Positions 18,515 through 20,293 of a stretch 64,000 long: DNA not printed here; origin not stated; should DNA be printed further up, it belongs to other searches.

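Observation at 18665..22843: Soluble fumarate-reductase-type FAD enzyme with its own NAD(P)H / poly-Fe-S electron-input module (possible electron bifurcation or confurcation)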

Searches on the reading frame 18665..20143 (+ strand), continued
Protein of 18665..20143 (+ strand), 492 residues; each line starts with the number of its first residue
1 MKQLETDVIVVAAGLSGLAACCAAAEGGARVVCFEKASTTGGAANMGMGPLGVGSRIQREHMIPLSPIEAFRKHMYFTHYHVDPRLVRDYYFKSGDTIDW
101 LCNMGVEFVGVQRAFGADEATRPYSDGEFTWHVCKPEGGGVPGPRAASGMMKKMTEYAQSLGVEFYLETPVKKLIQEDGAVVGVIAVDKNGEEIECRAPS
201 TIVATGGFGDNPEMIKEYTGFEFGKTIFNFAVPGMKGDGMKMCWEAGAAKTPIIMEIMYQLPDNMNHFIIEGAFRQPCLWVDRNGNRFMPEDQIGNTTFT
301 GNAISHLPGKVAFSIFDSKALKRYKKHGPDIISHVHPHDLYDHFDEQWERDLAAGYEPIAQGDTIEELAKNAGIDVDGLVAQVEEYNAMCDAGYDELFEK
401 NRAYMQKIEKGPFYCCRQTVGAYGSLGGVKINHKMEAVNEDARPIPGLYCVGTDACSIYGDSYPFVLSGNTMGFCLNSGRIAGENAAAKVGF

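Call 33: search_protein_families(library=ncbifam, proteins=[window:18665-20143:+, L036:14243-15550:+, L036:16120-16359:+], max_evalue=0.001)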
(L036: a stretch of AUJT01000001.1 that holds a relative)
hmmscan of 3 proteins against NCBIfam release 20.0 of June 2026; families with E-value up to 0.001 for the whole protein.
window:18665-20143:+ (492 aa): 57 families (the best 25 are shown)
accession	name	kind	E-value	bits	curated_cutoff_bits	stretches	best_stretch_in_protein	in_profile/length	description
NF053717.1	VnlPnlRedVprA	equivalog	2.4e-90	303.7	600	1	2-488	3-480/481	vinyl phenol reductase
NF006130.0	PRK08274.1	equivalog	1.1e-50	172.8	369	1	3-490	3-462/467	FAD-dependent tricarballylate dehydrogenase TcuA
TIGR01813.1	flavo_cyto_c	subfamily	1.6e-49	168.8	285.45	1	7-484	1-444/444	flavocytochrome c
NF005511.0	PRK07121.1-4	equivalog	8.5e-48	163.1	466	2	189-489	258-542/553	FAD-binding protein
NF005510.0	PRK07121.1-3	subfamily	1.2e-45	156.2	481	2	4-322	21-345/492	FAD-binding protein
NF009478.0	PRK12844.1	equivalog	5.7e-43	147.1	789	2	150-488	212-550/559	3-ketosteroid-delta-1-dehydrogenase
NF005064.0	PRK06481.1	equivalog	1.8e-40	139.2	542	2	6-323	62-362/506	flavocytochrome c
NF004789.0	PRK06134.1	subfamily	3.3e-40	138.2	747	2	151-488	220-569/581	FAD-dependent oxidoreductase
NF005508.0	PRK07121.1-1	equivalog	4.9e-36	124.3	537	1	5-490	20-494/497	FAD-binding protein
NF053677.1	Desat2ChcC2Cyan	equivalog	6.6e-36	123.8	900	2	148-487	203-552/558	4-oxocyclohex-2-ene-1-carboxylate 5-dehydrogenase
NF009473.0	PRK12835.1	subfamily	2.9e-35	121.8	837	1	158-489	223-569/585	FAD-binding protein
NF005509.0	PRK07121.1-2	subfamily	4.6e-33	114.6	630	1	5-490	42-525/527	FAD-binding protein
NF009477.0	PRK12843.1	equivalog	9.7e-33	113.4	758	2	154-489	227-571/578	FAD-dependent oxidoreductase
NF009476.0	PRK12839.1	equivalog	1.5e-32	112.5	940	3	354-489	421-567/572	FAD-dependent oxidoreductase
NF005512.0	PRK07121.1-5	subfamily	1.6e-32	112.7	812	1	4-487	20-487/489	FAD-binding protein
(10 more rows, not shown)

L036:14243-15550:+ (435 aa): 36 families (the best 25 are shown)
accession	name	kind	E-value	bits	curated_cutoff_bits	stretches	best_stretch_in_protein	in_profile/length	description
NF004720.0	PRK06064.1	subfamily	8.4e-42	143.3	420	1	9-431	2-384/389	thiolase domain-containing protein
NF004810.0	PRK06157.1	equivalog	1.3e-39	136.5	403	1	9-431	7-394/400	acetyl-CoA acetyltransferase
NF053570.1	AcCoTHIOL_METTL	equivalog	1.6e-30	106.3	600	2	178-431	144-380/385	acetyl-CoA acetyltransferase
NF004811.0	PRK06158.1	subfamily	7.6e-30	104.2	421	1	24-427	17-373/384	acetyl-CoA acetyltransferase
NF009228.0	PRK12578.1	subfamily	1.7e-29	102.7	485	2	260-430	212-383/387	thiolase domain-containing protein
NF005704.0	PRK07516.1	subfamily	4.3e-28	98.3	412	1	10-423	3-376/389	thiolase domain-containing protein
NF006102.0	PRK08256.1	subfamily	2.4e-27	96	436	1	9-426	3-387/394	lipid-transfer protein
NF006180.0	PRK08313.1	subfamily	5.1e-27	94.7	514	1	9-430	4-380/389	thiolase domain-containing protein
NF053628.1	BnzsclthlBbsBGT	equivalog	1e-26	93.7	750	1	6-424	2-372/389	benzoylsuccinyl-CoA thiolase subunit BbsB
NF004936.0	PRK06289.1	equivalog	1.1e-21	77.1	375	1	31-431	22-401/405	acetyl-CoA acetyltransferase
NF004715.0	PRK06059.1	equivalog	3.5e-21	75.6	424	1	9-411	4-378/399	lipid-transfer protein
NF004982.0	PRK06365.1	equivalog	1.5e-20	73.6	695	2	305-402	292-388/430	thiolase domain-containing protein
NF005892.0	PRK07855.1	subfamily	4.2e-18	65.4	469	1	8-399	5-358/390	lipid-transfer protein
TIGR01930.1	AcCoA-C-Actrans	subfamily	1.7e-17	63.5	240.55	1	19-402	7-363/385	acetyl-CoA C-acyltransferase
NF006010.0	PRK08142.1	subfamily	2.1e-17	63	462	1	36-423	26-373/388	thiolase domain-containing protein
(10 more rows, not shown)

L036:16120-16359:+ (79 aa): 9 families
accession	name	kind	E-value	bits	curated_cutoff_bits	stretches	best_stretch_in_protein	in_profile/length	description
NF002150.0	PRK00982.1-4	subfamily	3.9e-14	52.7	66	1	1-78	1-78/80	acyl carrier protein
NF002148.0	PRK00982.1-2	subfamily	3.2e-10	39.7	71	1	3-78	2-77/79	acyl carrier protein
TIGR00517.1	acyl_carrier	equivalog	2.4e-09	36.9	70.45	1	4-78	2-76/77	acyl carrier protein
NF009104.0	PRK12449.1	equivalog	4.6e-08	32.9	70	1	1-77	1-77/80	acyl carrier protein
NF002151.0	PRK00982.1-5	equivalog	9.4e-07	28.9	92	1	5-78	3-76/78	acyl carrier protein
NF002149.0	PRK00982.1-3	equivalog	1.7e-05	24.7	106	1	5-77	3-75/78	acyl carrier protein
NF002147.0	PRK00982.1-1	equivalog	2.3e-05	24.2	84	1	2-77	4-79/83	acyl carrier protein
NF006031.0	PRK08172.1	equivalog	0.00023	21.8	76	1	7-77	6-76/82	acyl carrier protein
NF040636.1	AcpM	exception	0.0007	19.6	146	1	3-76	3-76/93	meromycolate extension acyl carrier protein AcpM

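Call 34: search_protein_families(library=pfam, proteins=[L036:16120-16359:+], max_evalue=1)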
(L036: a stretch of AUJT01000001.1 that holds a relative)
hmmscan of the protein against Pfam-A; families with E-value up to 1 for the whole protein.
L036:16120-16359:+ (79 aa): 1 family
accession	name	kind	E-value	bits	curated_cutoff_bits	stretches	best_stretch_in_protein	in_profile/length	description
PF00550.31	PP-binding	-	1.3e-07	32.2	20.8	1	9-75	2-67/67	Phosphopantetheine attachment site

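Call 36: search_protein_families(library=pfam, proteins=[L009:2696-4192:+, L009:4232-4936:+, L009:5226-6671:+, L009:6698-7969:+, L074:1032-2594:+, L074:2584-3669:+, L074:3675-4580:+, L065:14935-15759:+, L065:15896-17062:+, L065:17766-18506:+], max_evalue=0.0001)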
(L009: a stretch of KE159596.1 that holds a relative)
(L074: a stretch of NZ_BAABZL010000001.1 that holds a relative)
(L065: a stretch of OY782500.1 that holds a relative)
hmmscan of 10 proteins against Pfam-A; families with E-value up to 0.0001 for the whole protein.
L009:2696-4192:+ (498 aa): 2 families
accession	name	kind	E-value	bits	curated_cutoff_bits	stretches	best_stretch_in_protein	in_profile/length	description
PF00370.27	FGGY_N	-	1e-81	274.6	28.8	1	4-250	1-245/245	FGGY family of carbohydrate kinases, N-terminal domain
PF02782.22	FGGY_C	-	3.5e-45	154.7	27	1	260-448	2-197/198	FGGY family of carbohydrate kinases, C-terminal domain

L009:4232-4936:+ (234 aa): 1 family
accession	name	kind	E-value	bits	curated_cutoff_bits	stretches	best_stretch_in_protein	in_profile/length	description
PF00230.25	MIP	-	5.5e-37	128.1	25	1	4-229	11-222/222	Major intrinsic protein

L009:5226-6671:+ (481 aa): 10 families
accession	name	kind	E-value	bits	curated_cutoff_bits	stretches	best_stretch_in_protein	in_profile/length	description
PF01266.30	DAO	-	9.8e-78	262.6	27.9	1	6-355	1-352/353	FAD dependent oxidoreductase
PF04324.20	Fer2_BFD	-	6.8e-16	58.8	26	1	400-454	1-50/50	BFD-like [2Fe-2S] binding domain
PF07992.20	Pyr_redox_2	-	3.6e-12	46.7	26.1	1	5-87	1-73/291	Pyridine nucleotide-disulphide oxidoreductase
PF13738.12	Pyr_redox_3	-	1.4e-08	34.8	30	1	162-208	91-137/305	Pyridine nucleotide-disulphide oxidoreductase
PF01494.25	FAD_binding_3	-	6.5e-07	29.3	22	0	5-38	2-35/349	FAD binding domain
PF00890.30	FAD_binding_2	-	2e-06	27.7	20.4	1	6-192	1-187/414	FAD binding domain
PF00070.33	Pyr_redox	-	4.1e-06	27.6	22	0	7-40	2-35/82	Pyridine nucleotide-disulphide oxidoreductase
PF13450.12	NAD_binding_8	-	5e-06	27.1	21.9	1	9-45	1-39/68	NAD(P)-binding Rossmann-like domain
PF03486.20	HI0933_like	-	1.1e-05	25.4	50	0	6-39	2-35/244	HI0933-like protein Rossmann domain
PF01946.23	Thi4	-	9.2e-05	22.2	26.2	0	5-44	18-58/235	Thi4 family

L009:6698-7969:+ (423 aa): 11 families
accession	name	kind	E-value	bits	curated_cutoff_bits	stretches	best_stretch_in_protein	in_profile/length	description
PF07992.20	Pyr_redox_2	-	9e-33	114.4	26.1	1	4-314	1-288/291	Pyridine nucleotide-disulphide oxidoreductase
PF13738.12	Pyr_redox_3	-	2.3e-14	53.8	30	1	7-294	1-305/305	Pyridine nucleotide-disulphide oxidoreductase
PF00890.30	FAD_binding_2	-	7.1e-12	45.7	20.4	1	5-41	1-36/414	FAD binding domain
PF12831.13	FAD_oxidored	-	3.5e-10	40.2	27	1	5-75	1-70/416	FAD dependent oxidoreductase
PF00070.33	Pyr_redox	-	7.3e-09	36.5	22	0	157-228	2-79/82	Pyridine nucleotide-disulphide oxidoreductase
PF03486.20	HI0933_like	-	1.4e-08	34.9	50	1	5-40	2-36/244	HI0933-like protein Rossmann domain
PF13450.12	NAD_binding_8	-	7.2e-08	33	21.9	1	8-45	1-37/68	NAD(P)-binding Rossmann-like domain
PF01266.30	DAO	-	7.7e-08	32.7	27.9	1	5-40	1-35/353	FAD dependent oxidoreductase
PF01946.23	Thi4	-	8.9e-07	28.8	26.2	0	3-41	17-55/235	Thi4 family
PF01494.25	FAD_binding_3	-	2.5e-05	24.1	22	0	4-35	2-33/349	FAD binding domain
PF01134.28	GIDA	-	2.5e-05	23.9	22.1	0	5-40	1-36/391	Glucose inhibited division protein A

L074:1032-2594:+ (520 aa): 2 families
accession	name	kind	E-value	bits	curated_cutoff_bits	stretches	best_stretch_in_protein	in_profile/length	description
PF00005.33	ABC_tran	-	6e-51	173.1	25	2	34-183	2-137/137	ABC transporter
PF13304.12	AAA_21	-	9.4e-08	32.9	27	0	46-64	2-20/304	AAA domain, putative AbiEii toxin, Type IV TA system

L074:2584-3669:+ (361 aa): 1 family
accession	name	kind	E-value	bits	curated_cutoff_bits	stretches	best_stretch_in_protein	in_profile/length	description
PF02653.21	BPD_transp_2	-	1.2e-31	110.3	26.8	1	58-326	4-264/269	Branched-chain amino acid transport system / permease component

L074:3675-4580:+ (301 aa): 1 family
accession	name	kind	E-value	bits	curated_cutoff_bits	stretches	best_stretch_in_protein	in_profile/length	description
PF02653.21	BPD_transp_2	-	2.1e-34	119.3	26.8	1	12-287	3-268/269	Branched-chain amino acid transport system / permease component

L065:14935-15759:+ (274 aa): 1 family
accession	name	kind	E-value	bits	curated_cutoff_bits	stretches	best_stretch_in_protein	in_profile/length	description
PF01261.30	AP_endonuc_2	-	1.3e-17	64.8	31.1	1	23-273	1-248/249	Xylose isomerase-like TIM barrel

L065:15896-17062:+ (388 aa): 1 family
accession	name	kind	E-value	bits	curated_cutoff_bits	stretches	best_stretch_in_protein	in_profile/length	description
PF00990.26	GGDEF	-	6.8e-38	130.4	23.8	1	223-377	2-160/161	Diguanylate cyclase, GGDEF domain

L065:17766-18506:+ (246 aa): 1 family
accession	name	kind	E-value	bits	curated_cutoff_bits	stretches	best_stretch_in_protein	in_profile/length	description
PF00881.29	Nitroreductase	-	1e-21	78.3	23.5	1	8-164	1-167/167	Nitroreductase family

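Call 40: search_solved_structures(query=L036:14243-15550:+, max_evalue=0.00001)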
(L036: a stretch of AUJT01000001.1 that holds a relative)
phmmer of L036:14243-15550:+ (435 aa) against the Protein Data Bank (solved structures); distinct sequences matched with E-value up to 0.00001: 19.
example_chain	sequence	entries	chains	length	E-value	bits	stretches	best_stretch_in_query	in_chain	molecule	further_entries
7yvy_A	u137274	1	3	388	1.8e-27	99.5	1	205-432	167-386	Acetyl-CoA acetyltransferase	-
4yzo_A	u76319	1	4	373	3.9e-21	78.6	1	203-426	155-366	Putative acyl-CoA acyltransferase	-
4u4e_A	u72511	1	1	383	1.7e-19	73.2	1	258-427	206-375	Thiolase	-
7pxp_C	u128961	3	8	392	9.8e-19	70.7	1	191-423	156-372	Benzoylsuccinyl-CoA thiolase subunit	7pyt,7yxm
4bi9_A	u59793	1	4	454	1.3e-17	67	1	238-431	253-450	3-KETOACYL-COA THIOLASE, PUTATIVE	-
4bia_A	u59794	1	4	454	1.3e-17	67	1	238-431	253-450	3-KETOACYL-COA THIOLASE, PUTATIVE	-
6esq_A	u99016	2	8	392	4.3e-17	65.3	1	233-427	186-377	acetoacetyl-CoA thiolase | Acetyl-CoA acetyltransferase thiolase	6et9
3zbg_A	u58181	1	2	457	5.8e-15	58.3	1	244-427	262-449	3-KETOACYL-COA THIOLASE-LIKE PROTEIN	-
9vbo_E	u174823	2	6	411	7.2e-15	58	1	309-431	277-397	3-oxoacyl-[acyl-carrier-protein (ACP)] synthase III domain protein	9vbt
9myr_A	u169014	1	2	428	1.5e-14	56.9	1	201-431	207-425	Nonspecific lipid-transfer protein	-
3zbk_A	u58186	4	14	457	7.6e-14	54.6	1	244-427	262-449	3-KETOACYL-COA THIOLASE-LIKE PROTEIN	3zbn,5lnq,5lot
3zbl_A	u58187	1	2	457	1e-13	54.2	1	244-427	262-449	3-KETOACYL-COA THIOLASE-LIKE PROTEIN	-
9skh_I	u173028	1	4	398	1.4e-13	53.7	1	313-425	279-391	2,4-diacetylphloroglucinol biosynthesis protein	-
6hsj_A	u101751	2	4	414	4.3e-13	52.1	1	307-412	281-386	SCP2-thiolase (type-1)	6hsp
6hrv_A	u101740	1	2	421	4.6e-13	52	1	307-412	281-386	SCP2-thiolase (type-1)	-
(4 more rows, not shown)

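Call 62: predict_structure(alignment_id=A1)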
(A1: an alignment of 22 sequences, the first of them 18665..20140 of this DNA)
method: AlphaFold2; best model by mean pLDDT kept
length: 492 residues; sequences in the alignment: 22
mean_pLDDT: 58.6   pTM: 0.67
mean pLDDT of the five models: 58.6, 55.6, 54.7, 53.5, 45.4
residues with pLDDT >= 90: 83; 70-90: 80; 50-70: 111; < 50: 218
segments of 3 or more residues with pLDDT < 50: 42-50, 76-82, 112-130, 140-145, 207-215, 218-236, 253-283, 287-361, 396-400, 402-405, 411-424, 454-471
pLDDT, mean of each block of 10 residues (from residue 1): 95 79 95 79 43 65 61 48 62 77 79 39 35 57 52 88 91 93 94 96 62 46 34 47 86 44 26 32 45 34 30 34 30 26 35 37 63 65 64 49 51 42 55 87 92 43 27 72 90 48
secondary structure, 60 per line:
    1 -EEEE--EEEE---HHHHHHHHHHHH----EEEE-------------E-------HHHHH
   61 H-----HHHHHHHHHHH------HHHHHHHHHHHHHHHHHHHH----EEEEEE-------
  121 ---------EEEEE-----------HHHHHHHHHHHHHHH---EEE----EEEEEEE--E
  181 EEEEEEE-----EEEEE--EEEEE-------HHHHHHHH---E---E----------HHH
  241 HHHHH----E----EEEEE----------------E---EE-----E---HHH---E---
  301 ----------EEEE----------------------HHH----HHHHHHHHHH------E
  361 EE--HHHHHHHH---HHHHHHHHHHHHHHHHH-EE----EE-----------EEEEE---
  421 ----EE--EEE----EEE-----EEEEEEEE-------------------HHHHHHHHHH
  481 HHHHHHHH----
elements in order: E2-5 E8-11 H15-26 E31-34 H56-61 H67-77 H84-103 E108-113 E130-134 H146-160 E164-166 E171-177 E180-187 E193-197 E200-204 H212-219 H238-245 E255-259 E311-314 H344-353 E360-362 H365-372 H376-392 E413-417 E429-431 E436-438 E444-451 H471-488

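Call 72: search_protein_representatives(protein=window:18665-20140:+)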
Query: 492 residues. Proteins with E-value up to 0.001 (for the whole library): 10793; up to 1e-10: 5922; up to 1e-30: 1153. The best 150 are listed.
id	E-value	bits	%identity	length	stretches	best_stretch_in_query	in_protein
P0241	8.3e-174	595.5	70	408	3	103-370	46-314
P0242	4.4e-162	556.8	53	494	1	1-488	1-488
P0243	1.6e-147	508.7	51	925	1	1-489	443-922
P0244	1.4e-132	459.4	49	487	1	1-488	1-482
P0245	2.7e-127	442.0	46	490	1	3-490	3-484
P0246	3.6e-126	438.3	48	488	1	1-489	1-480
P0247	1.9e-120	419.5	45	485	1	3-488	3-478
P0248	1.0e-117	410.4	46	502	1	1-488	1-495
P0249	5.2e-116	404.8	46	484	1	1-488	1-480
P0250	2.6e-115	402.5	45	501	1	1-486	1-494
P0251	3.8e-115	401.9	44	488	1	1-488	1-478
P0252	3.4e-110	385.6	42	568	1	6-484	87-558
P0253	1.8e-104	366.8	40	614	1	2-491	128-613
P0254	2.5e-102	359.6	43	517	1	1-487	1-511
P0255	7.7e-102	358.1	43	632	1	3-488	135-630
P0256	1.6e-99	350.4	42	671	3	3-362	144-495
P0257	3.7e-99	349.2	41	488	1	3-488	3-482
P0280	2.1e-80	287.3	33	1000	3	4-488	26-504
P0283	3.5e-80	286.6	31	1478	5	6-487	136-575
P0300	1.7e-72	261.3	38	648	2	3-333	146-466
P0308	3.9e-71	256.8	30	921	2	6-487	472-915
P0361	1.7e-62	228.3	35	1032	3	1-328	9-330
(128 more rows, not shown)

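Call 74: search_protein_families(library=ncbifam, proteins=[P0242, P0243, P0244, P0245, P0246, P0247, P0248, P0252, P0253, P0257], max_evalue=1e-60)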
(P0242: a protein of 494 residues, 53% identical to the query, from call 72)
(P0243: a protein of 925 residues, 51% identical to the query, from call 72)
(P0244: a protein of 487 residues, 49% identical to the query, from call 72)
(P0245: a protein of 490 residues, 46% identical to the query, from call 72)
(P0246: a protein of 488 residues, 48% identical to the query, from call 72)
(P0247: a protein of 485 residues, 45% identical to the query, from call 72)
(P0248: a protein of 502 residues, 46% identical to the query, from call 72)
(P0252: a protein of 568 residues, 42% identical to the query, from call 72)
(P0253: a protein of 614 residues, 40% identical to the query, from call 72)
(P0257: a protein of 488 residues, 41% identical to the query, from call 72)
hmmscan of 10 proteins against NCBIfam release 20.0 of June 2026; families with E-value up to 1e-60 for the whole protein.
P0242 (494 aa): 1 family
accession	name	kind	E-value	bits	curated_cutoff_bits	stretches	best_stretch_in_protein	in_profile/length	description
NF053717.1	VnlPnlRedVprA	equivalog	1.9e-85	287.5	600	1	5-489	6-481/481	vinyl phenol reductase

P0243 (925 aa): 1 family
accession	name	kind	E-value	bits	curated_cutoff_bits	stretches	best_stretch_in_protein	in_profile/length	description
NF053717.1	VnlPnlRedVprA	equivalog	3.4e-92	309.8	600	1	443-922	2-481/481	vinyl phenol reductase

P0244 (487 aa): 1 family
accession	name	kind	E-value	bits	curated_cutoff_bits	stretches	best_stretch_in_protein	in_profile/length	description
NF053717.1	VnlPnlRedVprA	equivalog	2.9e-77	260.5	600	1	2-481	3-479/481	vinyl phenol reductase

P0245 (490 aa): 1 family
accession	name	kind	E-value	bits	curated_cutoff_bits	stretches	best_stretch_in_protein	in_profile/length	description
NF053717.1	VnlPnlRedVprA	equivalog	1.8e-87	294.2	600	1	6-482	7-480/481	vinyl phenol reductase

P0246 (488 aa): 1 family
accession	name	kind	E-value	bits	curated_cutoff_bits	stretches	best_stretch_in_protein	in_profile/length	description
NF053717.1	VnlPnlRedVprA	equivalog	2.2e-88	297.2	600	1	2-479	3-480/481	vinyl phenol reductase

P0247 (485 aa): 1 family
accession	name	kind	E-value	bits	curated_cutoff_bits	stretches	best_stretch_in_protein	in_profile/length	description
NF053717.1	VnlPnlRedVprA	equivalog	1.7e-85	287.6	600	1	7-478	8-480/481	vinyl phenol reductase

P0248 (502 aa): 1 family
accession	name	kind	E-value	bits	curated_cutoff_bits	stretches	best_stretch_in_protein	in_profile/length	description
NF053717.1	VnlPnlRedVprA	equivalog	1.8e-79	267.8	600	1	2-496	3-481/481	vinyl phenol reductase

P0252 (568 aa): 1 family
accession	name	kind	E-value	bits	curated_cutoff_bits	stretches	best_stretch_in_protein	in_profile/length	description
NF053717.1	VnlPnlRedVprA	equivalog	2.3e-95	320.2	600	1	85-562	5-480/481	vinyl phenol reductase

P0253 (614 aa): 1 family
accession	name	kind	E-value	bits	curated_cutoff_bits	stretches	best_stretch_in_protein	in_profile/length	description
NF053717.1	VnlPnlRedVprA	equivalog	9.1e-93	311.7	600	1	132-610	7-480/481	vinyl phenol reductase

P0257 (488 aa): 1 family
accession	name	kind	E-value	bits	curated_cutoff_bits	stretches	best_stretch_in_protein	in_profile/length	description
NF053717.1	VnlPnlRedVprA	equivalog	5.5e-84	282.7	600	1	6-483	7-481/481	vinyl phenol reductase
